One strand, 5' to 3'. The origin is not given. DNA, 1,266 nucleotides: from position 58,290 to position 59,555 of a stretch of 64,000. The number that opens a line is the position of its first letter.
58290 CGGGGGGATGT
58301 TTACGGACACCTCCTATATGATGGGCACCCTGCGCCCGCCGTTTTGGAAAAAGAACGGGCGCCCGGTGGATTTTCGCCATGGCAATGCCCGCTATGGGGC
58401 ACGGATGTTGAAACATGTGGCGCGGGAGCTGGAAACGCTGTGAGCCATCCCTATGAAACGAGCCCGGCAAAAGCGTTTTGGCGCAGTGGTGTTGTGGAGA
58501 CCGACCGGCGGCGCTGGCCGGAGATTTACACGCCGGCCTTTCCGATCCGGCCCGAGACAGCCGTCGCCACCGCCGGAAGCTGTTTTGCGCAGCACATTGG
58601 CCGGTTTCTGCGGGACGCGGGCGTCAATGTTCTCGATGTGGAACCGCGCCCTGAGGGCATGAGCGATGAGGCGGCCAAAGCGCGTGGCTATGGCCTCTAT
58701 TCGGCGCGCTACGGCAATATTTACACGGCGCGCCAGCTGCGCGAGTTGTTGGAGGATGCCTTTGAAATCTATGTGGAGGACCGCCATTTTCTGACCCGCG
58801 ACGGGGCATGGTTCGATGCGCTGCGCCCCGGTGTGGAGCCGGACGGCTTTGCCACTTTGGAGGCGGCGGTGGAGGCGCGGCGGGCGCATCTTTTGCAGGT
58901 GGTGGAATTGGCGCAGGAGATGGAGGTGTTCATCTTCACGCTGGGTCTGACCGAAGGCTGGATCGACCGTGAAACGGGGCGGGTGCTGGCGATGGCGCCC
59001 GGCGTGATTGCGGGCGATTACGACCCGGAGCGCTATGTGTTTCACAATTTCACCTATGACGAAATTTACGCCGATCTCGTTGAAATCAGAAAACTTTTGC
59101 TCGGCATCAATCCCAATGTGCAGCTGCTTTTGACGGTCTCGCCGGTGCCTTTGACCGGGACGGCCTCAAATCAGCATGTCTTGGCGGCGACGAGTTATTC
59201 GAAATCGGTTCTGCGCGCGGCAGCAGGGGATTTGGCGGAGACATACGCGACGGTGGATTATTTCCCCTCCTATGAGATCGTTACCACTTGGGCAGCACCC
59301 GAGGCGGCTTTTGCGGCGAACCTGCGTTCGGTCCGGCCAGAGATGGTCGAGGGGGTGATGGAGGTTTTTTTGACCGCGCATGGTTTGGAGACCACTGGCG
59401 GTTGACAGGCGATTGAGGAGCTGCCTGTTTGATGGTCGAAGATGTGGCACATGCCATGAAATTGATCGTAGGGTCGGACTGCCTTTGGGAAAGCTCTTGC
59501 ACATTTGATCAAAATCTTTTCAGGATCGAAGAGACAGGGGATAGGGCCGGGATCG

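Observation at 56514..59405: Translationally coupled GSCFA / SGNH-like / GSCFA three-gene operon of unknown function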

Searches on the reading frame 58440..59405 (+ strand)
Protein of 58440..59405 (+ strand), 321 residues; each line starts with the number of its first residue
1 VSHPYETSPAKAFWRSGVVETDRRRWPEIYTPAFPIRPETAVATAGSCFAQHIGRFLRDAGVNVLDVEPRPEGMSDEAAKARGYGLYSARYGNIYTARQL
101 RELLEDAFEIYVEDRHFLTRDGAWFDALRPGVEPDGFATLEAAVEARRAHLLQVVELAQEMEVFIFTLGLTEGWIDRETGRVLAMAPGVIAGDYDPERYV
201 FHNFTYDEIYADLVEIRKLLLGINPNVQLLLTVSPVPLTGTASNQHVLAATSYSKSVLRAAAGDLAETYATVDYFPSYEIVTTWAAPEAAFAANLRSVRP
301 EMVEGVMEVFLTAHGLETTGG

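Call 3: search_protein_families(library=pfam, proteins=[window:58440-59405:+], max_evalue=1)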
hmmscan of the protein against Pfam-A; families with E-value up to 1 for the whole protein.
window:58440-59405:+ (321 aa): 2 families
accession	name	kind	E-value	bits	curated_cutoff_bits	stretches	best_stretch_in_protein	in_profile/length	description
PF08885.17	GSCFA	-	2.3e-51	175.3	25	1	42-310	2-237/237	GSCFA family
PF21066.3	Reovirus_L2_MT2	-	0.013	15.5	27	1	182-261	139-216/231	Reovirus core-spike protein lambda-2 (L2), methyltransferase-2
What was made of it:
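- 58440..59405 (+): G2: tail-less GSCFA paralogue (321 aa), the remnant of a second G-X module. PF08885 E 2.3e-51 (call 3).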

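Call 4: search_protein_families(library=ncbifam, proteins=[window:58440-59405:+], max_evalue=1)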
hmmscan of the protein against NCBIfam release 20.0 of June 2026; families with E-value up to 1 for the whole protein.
window:58440-59405:+ (321 aa): 0 families

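Call 7: search_protein_families(library=padloc, proteins=[window:58440-59405:+], max_evalue=1)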
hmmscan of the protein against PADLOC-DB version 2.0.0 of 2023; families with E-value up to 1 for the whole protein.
window:58440-59405:+ (321 aa): 0 families

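Call 9: search_solved_structures(query=window:58440-59405:+, max_evalue=10)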
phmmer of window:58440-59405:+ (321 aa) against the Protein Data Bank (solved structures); distinct sequences matched with E-value up to 10: 0.
